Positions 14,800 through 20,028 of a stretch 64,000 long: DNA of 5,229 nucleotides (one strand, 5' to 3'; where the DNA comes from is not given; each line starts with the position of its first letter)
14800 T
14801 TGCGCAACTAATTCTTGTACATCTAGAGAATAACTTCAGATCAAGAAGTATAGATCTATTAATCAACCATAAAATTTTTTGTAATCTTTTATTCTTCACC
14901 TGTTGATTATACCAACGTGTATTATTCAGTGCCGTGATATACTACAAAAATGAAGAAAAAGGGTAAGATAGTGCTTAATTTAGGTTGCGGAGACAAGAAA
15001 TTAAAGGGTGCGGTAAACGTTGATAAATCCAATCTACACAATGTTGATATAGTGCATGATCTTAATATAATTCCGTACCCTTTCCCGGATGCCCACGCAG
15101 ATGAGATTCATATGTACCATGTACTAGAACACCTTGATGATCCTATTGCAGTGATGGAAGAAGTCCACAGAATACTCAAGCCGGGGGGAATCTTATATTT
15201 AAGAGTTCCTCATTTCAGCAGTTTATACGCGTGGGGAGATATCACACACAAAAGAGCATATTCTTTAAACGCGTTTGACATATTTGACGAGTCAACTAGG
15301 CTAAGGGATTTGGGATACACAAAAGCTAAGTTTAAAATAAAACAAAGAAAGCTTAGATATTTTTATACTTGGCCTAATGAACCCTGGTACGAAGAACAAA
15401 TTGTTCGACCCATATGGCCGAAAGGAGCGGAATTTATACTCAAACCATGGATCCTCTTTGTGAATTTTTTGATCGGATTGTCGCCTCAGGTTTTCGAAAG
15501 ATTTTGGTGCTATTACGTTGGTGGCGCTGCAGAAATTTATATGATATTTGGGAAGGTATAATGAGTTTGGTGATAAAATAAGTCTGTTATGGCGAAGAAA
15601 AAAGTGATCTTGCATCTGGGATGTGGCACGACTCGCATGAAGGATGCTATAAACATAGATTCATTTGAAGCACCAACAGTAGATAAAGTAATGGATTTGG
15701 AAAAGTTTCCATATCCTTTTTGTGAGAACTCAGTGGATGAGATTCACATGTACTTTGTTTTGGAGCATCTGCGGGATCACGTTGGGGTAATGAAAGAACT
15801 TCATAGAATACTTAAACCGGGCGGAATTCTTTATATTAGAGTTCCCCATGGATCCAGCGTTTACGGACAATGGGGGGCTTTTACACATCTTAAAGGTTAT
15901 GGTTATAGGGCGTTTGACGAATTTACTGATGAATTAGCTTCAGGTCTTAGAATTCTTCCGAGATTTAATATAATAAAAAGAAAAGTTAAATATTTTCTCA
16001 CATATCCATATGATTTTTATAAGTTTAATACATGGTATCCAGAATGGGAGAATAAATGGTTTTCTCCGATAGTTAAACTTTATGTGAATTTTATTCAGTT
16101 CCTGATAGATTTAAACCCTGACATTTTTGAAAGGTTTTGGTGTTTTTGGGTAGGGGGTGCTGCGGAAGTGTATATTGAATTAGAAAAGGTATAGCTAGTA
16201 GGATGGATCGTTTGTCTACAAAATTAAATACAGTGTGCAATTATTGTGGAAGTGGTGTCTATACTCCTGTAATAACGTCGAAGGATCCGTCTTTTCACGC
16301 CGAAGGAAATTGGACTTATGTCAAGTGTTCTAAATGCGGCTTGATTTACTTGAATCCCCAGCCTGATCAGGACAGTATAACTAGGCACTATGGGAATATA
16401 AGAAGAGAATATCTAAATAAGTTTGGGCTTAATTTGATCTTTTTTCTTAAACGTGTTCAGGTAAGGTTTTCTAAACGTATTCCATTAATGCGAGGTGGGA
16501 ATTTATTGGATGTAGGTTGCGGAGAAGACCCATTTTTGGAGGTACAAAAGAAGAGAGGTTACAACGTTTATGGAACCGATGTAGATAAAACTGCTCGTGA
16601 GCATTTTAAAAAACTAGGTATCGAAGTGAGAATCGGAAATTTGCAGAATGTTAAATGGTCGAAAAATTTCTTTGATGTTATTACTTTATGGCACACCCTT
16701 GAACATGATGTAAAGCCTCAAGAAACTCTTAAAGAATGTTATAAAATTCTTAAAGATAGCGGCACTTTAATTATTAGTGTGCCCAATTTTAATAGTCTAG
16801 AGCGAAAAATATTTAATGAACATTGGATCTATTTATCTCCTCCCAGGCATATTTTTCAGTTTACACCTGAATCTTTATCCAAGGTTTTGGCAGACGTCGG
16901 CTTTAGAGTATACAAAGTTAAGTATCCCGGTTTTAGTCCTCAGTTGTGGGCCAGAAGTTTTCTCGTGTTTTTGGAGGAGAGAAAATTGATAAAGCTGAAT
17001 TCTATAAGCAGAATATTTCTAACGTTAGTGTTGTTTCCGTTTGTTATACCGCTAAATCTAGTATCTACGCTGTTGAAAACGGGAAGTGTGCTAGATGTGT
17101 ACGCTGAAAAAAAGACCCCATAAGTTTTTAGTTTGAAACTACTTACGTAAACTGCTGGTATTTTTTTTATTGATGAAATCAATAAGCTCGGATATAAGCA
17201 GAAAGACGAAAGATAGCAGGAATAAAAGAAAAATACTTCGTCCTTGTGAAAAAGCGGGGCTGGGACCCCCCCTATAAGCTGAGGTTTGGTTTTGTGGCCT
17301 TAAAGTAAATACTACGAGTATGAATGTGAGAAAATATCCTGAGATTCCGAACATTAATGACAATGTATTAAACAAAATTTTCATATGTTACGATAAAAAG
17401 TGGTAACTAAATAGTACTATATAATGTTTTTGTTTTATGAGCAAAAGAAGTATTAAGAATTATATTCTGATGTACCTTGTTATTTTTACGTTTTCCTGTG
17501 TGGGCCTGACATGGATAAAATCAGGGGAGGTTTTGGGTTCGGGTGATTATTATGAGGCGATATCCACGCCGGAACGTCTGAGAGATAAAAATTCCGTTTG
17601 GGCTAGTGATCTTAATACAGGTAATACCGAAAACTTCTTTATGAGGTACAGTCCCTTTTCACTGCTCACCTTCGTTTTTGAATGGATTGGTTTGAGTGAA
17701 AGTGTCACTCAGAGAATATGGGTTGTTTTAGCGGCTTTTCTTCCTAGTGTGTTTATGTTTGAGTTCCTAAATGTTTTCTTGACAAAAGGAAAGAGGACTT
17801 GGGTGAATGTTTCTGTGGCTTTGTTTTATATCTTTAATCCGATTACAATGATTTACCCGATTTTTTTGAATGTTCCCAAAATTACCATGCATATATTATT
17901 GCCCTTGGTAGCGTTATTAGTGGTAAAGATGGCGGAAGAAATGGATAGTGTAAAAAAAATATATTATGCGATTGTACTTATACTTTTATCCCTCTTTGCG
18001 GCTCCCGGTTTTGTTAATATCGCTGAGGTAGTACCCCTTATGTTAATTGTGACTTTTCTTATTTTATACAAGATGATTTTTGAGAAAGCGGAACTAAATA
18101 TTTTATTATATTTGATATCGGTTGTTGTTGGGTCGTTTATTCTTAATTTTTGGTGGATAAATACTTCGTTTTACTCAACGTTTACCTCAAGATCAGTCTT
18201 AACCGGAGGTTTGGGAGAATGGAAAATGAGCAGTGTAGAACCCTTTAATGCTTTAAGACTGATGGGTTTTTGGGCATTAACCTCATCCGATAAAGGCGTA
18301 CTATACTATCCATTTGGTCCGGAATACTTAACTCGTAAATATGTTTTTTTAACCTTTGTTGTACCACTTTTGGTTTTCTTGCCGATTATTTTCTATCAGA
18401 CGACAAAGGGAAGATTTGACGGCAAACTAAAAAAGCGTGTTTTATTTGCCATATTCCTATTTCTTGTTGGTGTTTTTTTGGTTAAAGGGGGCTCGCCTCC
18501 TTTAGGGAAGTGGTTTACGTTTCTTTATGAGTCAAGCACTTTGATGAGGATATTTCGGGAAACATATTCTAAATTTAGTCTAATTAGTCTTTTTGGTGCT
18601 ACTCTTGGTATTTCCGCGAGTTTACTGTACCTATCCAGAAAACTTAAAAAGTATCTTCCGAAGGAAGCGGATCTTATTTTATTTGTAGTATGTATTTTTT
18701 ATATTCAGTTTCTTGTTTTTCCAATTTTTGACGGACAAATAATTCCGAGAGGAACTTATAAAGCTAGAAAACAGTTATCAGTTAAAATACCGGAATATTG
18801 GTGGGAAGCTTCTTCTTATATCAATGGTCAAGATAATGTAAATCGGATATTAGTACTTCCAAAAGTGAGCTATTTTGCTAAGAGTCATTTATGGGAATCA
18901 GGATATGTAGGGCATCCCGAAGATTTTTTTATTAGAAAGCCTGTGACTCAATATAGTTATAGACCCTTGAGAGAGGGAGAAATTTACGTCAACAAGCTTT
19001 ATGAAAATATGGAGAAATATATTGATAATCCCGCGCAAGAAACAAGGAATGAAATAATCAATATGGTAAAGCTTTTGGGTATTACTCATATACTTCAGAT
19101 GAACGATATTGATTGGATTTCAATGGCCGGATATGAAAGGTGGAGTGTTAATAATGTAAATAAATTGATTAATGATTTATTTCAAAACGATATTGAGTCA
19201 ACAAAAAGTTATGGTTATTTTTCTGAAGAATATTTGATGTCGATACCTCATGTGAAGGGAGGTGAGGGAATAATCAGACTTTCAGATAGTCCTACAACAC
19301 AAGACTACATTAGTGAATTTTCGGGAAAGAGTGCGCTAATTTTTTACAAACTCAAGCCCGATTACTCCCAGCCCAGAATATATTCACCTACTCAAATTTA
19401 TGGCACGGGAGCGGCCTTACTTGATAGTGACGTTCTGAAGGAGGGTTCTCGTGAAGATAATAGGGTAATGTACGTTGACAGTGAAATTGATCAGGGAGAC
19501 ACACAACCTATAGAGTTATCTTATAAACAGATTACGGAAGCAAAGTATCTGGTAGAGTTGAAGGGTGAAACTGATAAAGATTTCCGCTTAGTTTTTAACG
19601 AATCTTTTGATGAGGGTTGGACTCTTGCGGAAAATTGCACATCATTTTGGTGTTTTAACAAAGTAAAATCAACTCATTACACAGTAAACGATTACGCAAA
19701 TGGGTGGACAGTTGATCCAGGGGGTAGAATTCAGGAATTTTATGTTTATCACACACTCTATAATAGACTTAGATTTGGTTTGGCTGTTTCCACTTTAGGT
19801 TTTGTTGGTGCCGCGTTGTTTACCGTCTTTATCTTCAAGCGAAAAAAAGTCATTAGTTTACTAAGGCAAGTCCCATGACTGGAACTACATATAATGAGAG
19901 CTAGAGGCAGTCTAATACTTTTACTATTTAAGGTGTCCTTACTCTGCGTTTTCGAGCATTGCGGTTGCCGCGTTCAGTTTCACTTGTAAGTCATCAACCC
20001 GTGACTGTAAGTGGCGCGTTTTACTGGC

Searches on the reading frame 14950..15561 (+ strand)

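Call 57: search_protein_families(library=pfam, proteins=[window:14950-15561:+], max_evalue=0.0001)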
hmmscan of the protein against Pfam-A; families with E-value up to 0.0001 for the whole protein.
window:14950-15561:+ (203 aa): 5 families
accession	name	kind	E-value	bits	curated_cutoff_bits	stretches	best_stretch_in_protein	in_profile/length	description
PF13489.12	Methyltransf_23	-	1.6e-11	44.7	27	1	3-88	21-120/164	Methyltransferase domain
PF08241.18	Methyltransf_11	-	7.6e-11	43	21.2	1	26-84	35-95/95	Methyltransferase domain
PF08242.18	Methyltransf_12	-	3.1e-07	31.5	30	1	36-82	55-98/98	Methyltransferase domain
PF13649.12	Methyltransf_25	-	1.6e-05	25.9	27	1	29-80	46-97/97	Methyltransferase domain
PF13847.12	Methyltransf_31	-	3.4e-05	24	27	0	38-88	61-113/145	Methyltransferase domain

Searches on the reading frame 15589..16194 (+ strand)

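Call 57: search_protein_families(library=pfam, proteins=[window:15589-16194:+], max_evalue=0.0001)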
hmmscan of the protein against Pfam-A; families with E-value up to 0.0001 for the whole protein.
window:15589-16194:+ (201 aa): 5 families
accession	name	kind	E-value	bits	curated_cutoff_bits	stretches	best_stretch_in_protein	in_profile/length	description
PF08241.18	Methyltransf_11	-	5.6e-10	40.2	21.2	1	33-83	47-95/95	Methyltransferase domain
PF13489.12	Methyltransf_23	-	3.8e-08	33.7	27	1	4-95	23-128/164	Methyltransferase domain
PF08242.18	Methyltransf_12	-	3e-06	28.3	30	1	42-81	64-98/98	Methyltransferase domain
PF13649.12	Methyltransf_25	-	1.2e-05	26.3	27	0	34-79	52-97/97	Methyltransferase domain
PF05148.21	Methyltransf_8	-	2.9e-05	24.5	27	1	4-83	73-156/219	Hypothetical methyltransferase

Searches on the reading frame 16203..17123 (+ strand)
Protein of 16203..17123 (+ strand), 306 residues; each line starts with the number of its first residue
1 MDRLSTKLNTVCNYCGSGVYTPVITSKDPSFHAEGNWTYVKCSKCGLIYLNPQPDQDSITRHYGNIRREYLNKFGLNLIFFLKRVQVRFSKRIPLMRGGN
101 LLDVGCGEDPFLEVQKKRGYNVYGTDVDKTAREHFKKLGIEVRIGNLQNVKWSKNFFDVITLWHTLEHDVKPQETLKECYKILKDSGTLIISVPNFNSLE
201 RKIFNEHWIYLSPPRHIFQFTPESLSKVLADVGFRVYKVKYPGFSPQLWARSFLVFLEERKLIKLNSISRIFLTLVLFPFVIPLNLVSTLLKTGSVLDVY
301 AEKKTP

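Call 57: search_protein_families(library=pfam, proteins=[window:16203-17123:+], max_evalue=0.0001)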
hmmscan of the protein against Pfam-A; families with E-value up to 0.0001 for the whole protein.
window:16203-17123:+ (306 aa): 6 families
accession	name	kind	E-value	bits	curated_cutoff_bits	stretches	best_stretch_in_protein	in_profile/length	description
PF13489.12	Methyltransf_23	-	6.5e-24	85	27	1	95-238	20-163/164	Methyltransferase domain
PF08241.18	Methyltransf_11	-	2.6e-15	57.3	21.2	1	102-191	1-95/95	Methyltransferase domain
PF13649.12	Methyltransf_25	-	1.2e-09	39.2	27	1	102-187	2-97/97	Methyltransferase domain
PF13847.12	Methyltransf_31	-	3.7e-09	36.8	27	1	98-195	4-113/145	Methyltransferase domain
PF07021.18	MetW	-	1.4e-08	35.1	21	1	97-197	13-113/193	Methionine biosynthesis protein MetW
PF08242.18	Methyltransf_12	-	2.6e-07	31.7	30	1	102-189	1-98/98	Methyltransferase domain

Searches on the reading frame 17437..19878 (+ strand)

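Call 57: search_protein_families(library=pfam, proteins=[window:17437-19878:+], max_evalue=0.0001)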
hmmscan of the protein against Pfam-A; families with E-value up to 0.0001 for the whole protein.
window:17437-19878:+ (813 aa): 1 family
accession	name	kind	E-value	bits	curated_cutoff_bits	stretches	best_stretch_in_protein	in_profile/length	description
PF11847.13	GT-C_AftD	-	3.4e-12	45.6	26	1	373-559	335-511/661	Alpha-(1->3)-arabinofuranosyltransferase, N-terminal GT-C domain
